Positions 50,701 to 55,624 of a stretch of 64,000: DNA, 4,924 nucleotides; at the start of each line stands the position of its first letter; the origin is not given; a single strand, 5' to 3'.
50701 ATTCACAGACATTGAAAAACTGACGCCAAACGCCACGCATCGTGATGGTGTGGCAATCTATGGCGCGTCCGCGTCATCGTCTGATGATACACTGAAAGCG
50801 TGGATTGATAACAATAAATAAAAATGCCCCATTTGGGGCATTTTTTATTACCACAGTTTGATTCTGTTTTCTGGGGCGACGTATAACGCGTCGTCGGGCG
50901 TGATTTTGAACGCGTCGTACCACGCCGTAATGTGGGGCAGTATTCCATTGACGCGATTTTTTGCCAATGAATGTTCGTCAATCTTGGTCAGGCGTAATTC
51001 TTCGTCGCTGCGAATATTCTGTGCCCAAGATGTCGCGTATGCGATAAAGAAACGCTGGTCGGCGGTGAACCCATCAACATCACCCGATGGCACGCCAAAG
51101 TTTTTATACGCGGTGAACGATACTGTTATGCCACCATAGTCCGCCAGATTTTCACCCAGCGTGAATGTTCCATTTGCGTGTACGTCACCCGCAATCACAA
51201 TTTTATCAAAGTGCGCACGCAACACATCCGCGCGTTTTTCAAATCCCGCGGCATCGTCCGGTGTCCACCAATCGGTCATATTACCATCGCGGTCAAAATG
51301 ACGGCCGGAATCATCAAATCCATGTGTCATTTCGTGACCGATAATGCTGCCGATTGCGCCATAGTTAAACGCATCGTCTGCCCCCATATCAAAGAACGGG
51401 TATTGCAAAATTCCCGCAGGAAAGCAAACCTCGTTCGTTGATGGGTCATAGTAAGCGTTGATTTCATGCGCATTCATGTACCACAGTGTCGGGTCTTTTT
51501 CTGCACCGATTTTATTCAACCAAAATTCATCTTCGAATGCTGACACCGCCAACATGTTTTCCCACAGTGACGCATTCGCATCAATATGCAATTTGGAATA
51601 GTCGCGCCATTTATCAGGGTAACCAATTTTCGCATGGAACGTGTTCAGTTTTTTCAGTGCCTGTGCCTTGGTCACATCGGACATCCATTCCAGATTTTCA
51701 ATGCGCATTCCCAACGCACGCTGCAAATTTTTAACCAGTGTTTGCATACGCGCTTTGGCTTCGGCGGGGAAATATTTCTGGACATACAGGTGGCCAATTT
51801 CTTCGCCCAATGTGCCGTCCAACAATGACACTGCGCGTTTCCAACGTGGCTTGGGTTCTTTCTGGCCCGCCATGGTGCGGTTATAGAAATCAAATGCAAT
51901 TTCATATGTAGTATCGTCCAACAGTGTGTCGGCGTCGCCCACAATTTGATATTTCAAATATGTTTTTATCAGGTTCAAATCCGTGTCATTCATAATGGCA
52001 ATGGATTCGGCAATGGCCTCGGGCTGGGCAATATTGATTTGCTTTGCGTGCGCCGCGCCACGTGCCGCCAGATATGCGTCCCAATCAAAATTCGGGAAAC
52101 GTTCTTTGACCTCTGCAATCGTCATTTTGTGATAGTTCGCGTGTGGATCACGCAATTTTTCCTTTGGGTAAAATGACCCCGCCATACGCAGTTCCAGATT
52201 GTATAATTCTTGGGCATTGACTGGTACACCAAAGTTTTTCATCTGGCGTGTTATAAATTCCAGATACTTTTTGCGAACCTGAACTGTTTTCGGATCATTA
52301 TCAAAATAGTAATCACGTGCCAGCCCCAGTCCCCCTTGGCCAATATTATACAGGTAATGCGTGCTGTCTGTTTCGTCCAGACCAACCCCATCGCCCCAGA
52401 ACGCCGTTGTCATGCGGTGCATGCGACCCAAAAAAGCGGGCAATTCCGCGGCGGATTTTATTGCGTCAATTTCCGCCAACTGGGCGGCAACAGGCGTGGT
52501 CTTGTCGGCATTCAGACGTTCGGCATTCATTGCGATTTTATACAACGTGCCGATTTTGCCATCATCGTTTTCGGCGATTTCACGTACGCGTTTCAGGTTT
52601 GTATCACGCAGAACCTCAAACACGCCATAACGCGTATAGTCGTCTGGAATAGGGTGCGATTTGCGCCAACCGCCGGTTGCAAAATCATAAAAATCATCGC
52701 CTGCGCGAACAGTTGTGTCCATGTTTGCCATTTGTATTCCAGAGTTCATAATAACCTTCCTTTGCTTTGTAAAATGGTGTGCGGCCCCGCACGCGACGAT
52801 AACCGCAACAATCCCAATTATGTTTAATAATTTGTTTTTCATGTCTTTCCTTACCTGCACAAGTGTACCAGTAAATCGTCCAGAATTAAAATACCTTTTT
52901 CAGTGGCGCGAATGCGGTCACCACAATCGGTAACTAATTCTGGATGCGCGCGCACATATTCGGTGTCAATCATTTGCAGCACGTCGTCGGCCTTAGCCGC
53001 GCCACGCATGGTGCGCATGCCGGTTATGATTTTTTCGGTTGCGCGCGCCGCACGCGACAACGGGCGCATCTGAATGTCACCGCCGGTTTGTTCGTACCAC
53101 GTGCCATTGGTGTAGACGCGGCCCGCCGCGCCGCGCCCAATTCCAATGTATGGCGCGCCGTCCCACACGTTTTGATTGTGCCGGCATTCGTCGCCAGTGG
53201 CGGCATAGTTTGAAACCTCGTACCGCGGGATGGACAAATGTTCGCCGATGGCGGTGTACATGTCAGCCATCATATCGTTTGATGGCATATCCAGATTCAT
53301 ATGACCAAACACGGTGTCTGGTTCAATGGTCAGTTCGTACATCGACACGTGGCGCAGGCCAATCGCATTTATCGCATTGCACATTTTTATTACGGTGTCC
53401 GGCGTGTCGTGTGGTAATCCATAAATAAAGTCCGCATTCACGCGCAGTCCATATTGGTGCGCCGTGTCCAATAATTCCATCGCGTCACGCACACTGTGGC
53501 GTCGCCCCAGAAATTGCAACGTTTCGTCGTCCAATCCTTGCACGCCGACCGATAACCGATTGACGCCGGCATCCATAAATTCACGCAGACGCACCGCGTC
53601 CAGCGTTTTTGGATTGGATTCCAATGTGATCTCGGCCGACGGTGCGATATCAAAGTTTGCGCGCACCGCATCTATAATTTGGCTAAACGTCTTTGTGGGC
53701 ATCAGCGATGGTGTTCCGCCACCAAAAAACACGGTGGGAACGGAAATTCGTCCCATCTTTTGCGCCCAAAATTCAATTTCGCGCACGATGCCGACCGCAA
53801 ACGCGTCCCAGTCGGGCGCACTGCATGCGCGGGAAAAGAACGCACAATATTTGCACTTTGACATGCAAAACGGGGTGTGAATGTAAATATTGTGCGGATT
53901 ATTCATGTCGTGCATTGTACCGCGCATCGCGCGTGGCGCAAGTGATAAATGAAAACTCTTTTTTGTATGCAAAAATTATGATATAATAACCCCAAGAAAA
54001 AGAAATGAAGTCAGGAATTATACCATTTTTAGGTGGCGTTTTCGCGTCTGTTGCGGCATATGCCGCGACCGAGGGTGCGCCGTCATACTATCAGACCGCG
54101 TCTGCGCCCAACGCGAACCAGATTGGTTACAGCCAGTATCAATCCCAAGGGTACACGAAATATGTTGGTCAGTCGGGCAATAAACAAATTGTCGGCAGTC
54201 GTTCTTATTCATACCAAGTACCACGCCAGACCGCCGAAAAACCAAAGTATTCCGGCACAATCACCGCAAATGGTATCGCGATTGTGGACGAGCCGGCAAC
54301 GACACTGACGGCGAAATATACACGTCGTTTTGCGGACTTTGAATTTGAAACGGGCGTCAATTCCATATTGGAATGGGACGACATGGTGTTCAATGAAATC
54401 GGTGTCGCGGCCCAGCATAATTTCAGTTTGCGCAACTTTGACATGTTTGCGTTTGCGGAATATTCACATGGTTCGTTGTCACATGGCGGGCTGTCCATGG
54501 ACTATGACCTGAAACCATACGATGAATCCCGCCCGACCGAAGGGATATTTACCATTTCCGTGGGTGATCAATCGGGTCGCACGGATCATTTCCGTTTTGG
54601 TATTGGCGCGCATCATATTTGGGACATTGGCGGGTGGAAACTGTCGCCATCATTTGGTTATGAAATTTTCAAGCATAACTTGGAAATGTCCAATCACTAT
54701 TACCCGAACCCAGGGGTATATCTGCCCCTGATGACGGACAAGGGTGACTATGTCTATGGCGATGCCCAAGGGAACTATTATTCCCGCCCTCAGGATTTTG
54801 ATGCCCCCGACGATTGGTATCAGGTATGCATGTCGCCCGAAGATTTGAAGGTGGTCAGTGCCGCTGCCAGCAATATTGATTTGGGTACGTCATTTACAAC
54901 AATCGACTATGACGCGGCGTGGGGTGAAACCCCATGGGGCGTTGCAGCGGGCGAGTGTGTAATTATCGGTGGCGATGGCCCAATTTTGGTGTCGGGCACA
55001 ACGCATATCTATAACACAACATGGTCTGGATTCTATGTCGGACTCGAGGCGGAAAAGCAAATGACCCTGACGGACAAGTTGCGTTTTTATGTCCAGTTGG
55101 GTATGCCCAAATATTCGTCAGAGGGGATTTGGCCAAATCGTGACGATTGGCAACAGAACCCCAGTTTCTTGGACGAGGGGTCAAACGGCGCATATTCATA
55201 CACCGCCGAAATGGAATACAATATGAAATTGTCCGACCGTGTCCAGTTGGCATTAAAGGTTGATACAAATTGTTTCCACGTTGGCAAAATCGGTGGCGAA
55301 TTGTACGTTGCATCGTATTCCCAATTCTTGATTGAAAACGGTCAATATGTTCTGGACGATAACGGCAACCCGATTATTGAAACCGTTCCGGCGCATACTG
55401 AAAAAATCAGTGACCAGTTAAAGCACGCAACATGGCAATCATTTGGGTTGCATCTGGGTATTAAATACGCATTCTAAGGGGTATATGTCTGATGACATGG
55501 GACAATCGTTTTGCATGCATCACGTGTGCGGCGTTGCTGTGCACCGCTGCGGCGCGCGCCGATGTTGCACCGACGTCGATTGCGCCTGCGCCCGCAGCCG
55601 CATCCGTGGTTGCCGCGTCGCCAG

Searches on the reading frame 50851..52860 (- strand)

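Call 21: search_protein_families(library=pfam, proteins=[window:50851-52860:-], max_evalue=0.01)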
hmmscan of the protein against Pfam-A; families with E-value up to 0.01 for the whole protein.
window:50851-52860:- (670 aa): 2 families
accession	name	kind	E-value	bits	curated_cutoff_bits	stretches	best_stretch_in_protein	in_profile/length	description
PF05649.18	Peptidase_M13_N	-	4.2e-103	346.1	32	1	54-415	2-381/381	Peptidase family M13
PF01431.27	Peptidase_M13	-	7.7e-65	218.8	24.5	1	468-667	1-205/205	Peptidase family M13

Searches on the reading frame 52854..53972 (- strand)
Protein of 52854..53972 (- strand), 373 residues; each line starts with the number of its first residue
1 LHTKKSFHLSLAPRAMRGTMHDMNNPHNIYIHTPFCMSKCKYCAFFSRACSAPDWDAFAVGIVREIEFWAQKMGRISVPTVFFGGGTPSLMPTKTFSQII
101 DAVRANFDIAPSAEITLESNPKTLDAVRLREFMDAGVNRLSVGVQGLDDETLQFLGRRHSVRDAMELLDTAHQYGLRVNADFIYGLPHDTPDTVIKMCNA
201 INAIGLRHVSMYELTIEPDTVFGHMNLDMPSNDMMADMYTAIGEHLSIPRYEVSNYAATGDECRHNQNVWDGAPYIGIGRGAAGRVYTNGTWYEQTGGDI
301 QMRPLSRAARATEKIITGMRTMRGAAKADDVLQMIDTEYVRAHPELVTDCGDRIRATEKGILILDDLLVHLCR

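Call 21: search_protein_families(library=pfam, proteins=[window:52854-53972:-], max_evalue=0.01)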
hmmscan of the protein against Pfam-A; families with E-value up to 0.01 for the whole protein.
window:52854-53972:- (373 aa): 1 family
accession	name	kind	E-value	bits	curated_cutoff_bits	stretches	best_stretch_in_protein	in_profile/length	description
PF04055.27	Radical_SAM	-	7.5e-29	101.5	29.5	1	30-199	1-164/166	Radical SAM superfamily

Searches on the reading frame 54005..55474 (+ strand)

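Call 42: search_protein_families(library=pfam, proteins=[window:54005-55474:+], max_evalue=0.001)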
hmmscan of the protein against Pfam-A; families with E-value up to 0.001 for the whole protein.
window:54005-55474:+ (490 aa): 1 family
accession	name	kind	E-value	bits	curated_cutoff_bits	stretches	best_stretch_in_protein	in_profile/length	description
PF17251.8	Pom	-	1.6e-09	38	22.4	1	117-490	26-285/285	Protochlamydia outer membrane protein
